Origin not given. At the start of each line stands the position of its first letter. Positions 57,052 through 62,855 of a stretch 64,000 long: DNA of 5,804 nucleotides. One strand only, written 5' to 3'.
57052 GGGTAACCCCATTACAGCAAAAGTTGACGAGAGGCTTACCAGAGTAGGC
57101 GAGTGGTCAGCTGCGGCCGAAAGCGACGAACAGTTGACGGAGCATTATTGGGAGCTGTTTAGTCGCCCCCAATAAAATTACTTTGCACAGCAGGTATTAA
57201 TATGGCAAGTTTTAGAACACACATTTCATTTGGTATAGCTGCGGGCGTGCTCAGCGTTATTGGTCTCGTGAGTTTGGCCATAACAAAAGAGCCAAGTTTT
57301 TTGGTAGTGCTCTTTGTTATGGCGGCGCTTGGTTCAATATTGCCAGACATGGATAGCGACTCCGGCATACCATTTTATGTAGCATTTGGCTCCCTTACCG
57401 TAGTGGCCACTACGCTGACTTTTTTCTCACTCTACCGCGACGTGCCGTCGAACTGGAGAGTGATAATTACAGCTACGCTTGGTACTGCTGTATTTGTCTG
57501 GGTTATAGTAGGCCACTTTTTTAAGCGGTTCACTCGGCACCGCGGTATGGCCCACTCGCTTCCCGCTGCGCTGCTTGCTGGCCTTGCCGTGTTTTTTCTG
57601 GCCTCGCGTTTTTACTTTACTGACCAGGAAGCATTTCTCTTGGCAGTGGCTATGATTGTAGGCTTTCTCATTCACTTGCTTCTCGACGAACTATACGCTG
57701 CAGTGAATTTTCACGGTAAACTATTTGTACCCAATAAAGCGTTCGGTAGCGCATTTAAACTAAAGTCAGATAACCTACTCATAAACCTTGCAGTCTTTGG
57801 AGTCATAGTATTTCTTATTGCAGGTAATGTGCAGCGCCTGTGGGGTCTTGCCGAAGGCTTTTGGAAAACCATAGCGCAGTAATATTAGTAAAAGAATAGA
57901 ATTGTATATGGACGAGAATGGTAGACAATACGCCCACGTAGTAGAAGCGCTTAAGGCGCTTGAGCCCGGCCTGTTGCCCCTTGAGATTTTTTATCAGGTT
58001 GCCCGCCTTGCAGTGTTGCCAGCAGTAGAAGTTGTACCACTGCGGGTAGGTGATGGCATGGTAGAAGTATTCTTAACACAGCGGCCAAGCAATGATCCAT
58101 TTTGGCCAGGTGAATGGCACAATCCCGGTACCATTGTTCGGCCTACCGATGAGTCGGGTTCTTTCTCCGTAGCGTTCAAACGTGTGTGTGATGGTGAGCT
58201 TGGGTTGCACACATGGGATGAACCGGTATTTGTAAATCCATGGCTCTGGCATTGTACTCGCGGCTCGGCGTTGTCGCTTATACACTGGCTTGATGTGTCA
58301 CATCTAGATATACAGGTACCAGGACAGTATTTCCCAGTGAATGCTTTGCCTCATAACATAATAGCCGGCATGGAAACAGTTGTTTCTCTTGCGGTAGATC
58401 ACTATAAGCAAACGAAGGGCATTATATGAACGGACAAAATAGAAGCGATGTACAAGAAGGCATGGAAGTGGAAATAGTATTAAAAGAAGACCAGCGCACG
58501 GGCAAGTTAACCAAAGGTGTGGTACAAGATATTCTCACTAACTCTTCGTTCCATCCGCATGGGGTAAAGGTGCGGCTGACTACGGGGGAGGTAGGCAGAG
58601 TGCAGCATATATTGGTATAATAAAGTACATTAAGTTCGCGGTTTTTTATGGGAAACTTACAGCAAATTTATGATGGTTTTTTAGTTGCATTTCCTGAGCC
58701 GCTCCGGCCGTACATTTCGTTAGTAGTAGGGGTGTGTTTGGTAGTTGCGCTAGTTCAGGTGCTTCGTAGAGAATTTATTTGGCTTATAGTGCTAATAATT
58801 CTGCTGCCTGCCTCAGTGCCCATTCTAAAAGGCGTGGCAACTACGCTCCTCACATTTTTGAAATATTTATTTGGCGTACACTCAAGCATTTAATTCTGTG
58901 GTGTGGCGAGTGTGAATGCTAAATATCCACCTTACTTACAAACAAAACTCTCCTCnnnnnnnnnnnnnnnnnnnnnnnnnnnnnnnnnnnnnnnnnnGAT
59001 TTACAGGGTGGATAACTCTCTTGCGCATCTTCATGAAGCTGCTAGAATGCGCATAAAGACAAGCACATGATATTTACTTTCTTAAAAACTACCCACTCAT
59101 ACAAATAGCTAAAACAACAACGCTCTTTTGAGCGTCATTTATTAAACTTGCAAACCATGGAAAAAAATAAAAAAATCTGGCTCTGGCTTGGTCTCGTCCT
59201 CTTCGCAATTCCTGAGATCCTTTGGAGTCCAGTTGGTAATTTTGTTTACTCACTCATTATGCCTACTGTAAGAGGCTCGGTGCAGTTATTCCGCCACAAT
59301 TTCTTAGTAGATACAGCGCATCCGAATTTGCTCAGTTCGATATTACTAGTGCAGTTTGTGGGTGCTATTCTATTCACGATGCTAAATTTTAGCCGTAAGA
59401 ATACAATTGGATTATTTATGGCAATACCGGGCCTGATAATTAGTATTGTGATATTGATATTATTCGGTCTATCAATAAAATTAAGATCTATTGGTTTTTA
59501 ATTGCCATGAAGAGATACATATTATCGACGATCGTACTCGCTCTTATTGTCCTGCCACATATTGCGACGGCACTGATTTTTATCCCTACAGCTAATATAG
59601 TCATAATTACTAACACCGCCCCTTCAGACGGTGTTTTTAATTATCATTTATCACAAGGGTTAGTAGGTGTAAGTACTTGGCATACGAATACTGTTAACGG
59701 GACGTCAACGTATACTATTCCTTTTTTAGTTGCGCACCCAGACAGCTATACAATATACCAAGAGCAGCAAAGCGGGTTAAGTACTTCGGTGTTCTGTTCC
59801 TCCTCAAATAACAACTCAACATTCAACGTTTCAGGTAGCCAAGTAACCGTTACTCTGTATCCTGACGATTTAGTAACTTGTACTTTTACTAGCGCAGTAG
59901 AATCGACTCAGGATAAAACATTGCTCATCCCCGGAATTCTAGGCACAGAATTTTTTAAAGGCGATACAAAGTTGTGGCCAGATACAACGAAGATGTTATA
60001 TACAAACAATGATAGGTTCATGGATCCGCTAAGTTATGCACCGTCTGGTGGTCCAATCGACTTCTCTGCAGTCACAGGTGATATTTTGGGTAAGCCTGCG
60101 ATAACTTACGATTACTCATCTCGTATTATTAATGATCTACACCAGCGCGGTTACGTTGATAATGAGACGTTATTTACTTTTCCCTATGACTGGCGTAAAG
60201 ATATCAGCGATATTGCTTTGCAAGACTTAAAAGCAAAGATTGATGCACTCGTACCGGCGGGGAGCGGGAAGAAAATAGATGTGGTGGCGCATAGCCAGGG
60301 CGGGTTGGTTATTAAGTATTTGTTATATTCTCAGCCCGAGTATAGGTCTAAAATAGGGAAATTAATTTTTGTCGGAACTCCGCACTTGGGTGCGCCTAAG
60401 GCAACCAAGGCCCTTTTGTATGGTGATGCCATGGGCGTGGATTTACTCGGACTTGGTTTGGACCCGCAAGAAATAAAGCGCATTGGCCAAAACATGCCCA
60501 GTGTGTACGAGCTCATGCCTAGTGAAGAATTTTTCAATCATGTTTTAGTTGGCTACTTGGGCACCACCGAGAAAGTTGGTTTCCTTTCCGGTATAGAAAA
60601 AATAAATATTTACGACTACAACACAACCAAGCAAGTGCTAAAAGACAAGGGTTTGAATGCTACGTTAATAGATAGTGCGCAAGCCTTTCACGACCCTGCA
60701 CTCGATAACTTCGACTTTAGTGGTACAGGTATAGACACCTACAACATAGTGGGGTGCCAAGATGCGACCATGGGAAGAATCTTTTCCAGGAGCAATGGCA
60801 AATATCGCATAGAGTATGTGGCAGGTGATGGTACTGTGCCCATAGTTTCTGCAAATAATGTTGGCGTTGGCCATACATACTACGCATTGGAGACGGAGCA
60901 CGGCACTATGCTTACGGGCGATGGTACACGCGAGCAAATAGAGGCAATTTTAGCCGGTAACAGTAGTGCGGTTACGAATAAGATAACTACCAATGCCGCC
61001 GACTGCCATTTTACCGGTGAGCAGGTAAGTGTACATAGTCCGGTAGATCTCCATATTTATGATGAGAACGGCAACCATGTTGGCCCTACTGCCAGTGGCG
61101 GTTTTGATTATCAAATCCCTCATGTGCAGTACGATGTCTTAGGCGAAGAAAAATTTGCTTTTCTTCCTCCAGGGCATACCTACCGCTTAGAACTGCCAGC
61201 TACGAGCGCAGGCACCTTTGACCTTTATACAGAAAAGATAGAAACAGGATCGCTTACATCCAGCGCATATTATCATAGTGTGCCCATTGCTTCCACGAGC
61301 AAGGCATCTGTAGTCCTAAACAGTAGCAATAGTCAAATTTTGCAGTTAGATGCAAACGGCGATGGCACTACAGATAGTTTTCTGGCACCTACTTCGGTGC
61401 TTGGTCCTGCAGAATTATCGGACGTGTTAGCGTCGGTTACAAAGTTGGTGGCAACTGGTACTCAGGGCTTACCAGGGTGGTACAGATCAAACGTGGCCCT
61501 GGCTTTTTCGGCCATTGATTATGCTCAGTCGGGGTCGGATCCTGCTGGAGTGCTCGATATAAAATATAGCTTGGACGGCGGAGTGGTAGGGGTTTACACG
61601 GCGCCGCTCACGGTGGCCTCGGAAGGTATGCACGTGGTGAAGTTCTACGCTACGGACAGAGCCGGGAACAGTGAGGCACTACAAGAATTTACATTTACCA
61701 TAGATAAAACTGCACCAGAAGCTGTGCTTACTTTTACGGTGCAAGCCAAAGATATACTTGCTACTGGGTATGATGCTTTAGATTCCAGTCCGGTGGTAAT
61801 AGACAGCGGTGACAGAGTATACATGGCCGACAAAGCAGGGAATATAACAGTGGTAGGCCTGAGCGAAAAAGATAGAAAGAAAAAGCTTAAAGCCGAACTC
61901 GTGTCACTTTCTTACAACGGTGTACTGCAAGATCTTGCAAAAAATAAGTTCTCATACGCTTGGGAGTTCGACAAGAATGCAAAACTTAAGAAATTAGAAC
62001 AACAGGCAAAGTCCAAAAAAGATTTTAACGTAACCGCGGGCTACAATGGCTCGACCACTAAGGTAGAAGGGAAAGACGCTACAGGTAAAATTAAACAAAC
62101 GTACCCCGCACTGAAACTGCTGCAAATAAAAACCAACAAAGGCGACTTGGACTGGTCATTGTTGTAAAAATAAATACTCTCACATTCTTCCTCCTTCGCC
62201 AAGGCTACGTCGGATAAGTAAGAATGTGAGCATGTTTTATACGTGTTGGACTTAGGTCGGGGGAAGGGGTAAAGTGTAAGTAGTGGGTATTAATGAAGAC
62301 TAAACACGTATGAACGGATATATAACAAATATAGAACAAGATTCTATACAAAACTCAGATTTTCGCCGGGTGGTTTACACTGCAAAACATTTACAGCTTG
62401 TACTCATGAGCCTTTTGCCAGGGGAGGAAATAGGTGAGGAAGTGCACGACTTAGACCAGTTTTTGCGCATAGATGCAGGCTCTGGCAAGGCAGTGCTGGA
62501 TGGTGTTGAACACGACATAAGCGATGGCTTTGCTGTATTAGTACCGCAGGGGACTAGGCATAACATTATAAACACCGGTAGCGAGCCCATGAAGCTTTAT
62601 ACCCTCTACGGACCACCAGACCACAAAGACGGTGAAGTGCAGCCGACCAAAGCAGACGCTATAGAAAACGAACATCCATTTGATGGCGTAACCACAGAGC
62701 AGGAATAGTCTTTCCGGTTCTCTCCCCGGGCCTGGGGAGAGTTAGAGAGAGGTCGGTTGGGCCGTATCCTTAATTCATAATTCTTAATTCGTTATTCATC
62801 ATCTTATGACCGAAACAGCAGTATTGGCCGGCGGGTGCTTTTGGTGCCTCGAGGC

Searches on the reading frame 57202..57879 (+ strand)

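Call 68: search_protein_families(library=pfam, proteins=[window:57202-57879:+], max_evalue=0.001)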
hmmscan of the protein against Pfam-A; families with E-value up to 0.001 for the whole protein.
window:57202-57879:+ (226 aa): 1 family
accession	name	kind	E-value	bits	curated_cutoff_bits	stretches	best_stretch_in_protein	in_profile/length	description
PF04307.19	YdjM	-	7.3e-13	48.8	29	1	1-204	1-146/176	YdjM inner membrane protein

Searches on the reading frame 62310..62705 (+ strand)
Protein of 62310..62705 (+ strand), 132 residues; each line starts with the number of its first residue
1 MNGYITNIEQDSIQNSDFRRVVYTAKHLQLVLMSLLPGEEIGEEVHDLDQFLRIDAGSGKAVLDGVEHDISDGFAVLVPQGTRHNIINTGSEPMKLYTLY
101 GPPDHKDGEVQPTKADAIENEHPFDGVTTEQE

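Call 29: find_homologous_proteins(query=window:62310-62705:+, max_evalue=1e-10)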
Query window:62310-62705:+ (132 aa): 7996 proteins with E <= 1e-10 among 8000 candidates; the best 120 are listed.
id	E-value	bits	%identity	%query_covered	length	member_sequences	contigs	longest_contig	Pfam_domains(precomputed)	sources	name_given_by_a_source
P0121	4.7e-78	278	94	100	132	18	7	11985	PF07883.18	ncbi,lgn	-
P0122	2.7e-73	262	89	99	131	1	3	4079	PF07883.18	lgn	-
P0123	4.0e-72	258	87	99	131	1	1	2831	PF07883.18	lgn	-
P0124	1.1e-69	251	85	98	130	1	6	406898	PF07883.18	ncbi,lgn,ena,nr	ncbi:MAG: cupin domain-containing protein [Candidatus Doudnabacteria bacterium]|nr:cupin domain-cont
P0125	4.1e-69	249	85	98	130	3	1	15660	PF07883.18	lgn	-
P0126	1.0e-65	238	80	98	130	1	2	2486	PF07883.18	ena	-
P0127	3.6e-64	233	78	98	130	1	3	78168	PF07883.18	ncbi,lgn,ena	-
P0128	4.8e-64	232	79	98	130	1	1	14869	PF07883.18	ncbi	-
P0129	7.5e-64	232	74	99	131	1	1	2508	PF07883.18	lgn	-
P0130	6.5e-61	222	77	98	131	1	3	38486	PF07883.18,PF02311.26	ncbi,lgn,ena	-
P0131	5.8e-60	219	74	98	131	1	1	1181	PF07883.18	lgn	-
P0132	3.3e-58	213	74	98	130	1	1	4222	PF07883.18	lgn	-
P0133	3.9e-57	210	73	98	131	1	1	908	PF07883.18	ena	-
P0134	2.3e-56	208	72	98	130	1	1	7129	PF07883.18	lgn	-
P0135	3.4e-56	207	71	98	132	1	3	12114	PF07883.18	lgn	-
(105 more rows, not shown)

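Call 31: find_encoding_contigs(protein=P0121, flank=6000, max_places=6)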
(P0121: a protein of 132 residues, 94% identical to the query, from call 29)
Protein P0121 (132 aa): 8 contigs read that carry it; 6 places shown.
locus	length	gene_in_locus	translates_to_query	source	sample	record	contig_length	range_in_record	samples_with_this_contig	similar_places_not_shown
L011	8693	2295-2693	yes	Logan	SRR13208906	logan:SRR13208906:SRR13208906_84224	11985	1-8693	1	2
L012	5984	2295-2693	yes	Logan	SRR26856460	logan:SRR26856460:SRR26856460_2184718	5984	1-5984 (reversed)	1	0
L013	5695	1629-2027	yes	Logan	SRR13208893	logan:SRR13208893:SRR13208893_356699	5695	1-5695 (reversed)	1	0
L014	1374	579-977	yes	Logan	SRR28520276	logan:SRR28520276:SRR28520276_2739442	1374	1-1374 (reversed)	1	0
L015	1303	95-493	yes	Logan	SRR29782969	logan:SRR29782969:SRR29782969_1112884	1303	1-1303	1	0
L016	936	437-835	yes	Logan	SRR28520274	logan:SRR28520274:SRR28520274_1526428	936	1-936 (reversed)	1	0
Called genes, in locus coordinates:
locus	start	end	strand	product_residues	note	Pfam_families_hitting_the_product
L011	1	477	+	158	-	?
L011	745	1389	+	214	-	-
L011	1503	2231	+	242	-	PF08378:NERD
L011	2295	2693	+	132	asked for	PF07883:Cupin_2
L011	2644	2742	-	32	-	-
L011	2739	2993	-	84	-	-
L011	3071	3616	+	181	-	PF01625:PMSR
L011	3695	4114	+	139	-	PF03479:PCC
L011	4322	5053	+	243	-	PF01996:F420_ligase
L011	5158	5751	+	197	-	PF06559:DCD_N, PF22769:DCD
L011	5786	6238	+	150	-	PF22769:DCD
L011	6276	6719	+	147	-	PF00692:dUTPase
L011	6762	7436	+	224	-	PF02223:Thymidylate_kin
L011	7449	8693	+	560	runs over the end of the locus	PF02511:Thy1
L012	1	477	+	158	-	?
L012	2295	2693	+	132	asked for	PF07883:Cupin_2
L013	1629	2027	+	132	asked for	PF07883:Cupin_2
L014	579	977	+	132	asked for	PF07883:Cupin_2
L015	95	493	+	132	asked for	PF07883:Cupin_2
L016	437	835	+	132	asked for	PF07883:Cupin_2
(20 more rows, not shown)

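Call 32: find_encoding_contigs(protein=P0122, flank=6000, max_places=3)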
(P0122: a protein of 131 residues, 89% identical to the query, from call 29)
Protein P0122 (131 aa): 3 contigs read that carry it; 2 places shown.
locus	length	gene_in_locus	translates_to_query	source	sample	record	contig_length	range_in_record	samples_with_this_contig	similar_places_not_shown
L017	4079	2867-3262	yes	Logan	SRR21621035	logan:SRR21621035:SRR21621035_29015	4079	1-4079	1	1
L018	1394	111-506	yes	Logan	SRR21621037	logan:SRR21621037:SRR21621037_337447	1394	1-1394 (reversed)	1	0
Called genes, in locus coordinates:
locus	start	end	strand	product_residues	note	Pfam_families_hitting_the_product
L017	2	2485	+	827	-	?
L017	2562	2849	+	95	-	PF06961:DUF1294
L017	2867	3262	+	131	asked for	PF07883:Cupin_2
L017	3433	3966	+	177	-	PF01625:PMSR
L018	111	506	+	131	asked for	PF07883:Cupin_2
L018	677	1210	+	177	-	PF01625:PMSR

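Call 33: find_encoding_contigs(protein=P0124, flank=10000, max_places=3)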
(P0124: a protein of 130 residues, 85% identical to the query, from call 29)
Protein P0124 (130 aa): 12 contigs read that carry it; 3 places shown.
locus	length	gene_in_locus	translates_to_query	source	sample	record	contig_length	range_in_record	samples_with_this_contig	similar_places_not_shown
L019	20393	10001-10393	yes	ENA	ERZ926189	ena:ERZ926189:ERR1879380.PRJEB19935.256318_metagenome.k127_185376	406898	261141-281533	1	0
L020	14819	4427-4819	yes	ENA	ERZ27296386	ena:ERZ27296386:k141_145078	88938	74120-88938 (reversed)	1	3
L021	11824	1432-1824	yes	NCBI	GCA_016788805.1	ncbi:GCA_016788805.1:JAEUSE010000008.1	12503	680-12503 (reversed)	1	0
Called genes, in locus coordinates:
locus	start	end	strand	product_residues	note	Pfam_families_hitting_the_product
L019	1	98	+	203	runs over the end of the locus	PF09997:DUF2238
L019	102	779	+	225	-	PF14606:Lipase_GDSL_3 (weak), PF00657:Lipase_GDSL, PF13472:Lipase_GDSL_2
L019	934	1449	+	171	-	-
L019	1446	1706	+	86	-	PF01713:Smr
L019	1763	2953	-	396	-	-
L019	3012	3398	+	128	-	-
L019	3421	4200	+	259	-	-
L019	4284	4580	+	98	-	PF08922:DUF1905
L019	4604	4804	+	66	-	PF09962:DUF2196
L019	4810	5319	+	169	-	PF00293:NUDIX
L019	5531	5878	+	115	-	-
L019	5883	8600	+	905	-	PF24514:SpaA_4, PF02450:LCAT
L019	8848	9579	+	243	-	PF08378:NERD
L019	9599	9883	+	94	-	PF06961:DUF1294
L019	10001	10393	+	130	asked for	PF07883:Cupin_2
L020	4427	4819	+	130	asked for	PF07883:Cupin_2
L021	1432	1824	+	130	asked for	PF07883:Cupin_2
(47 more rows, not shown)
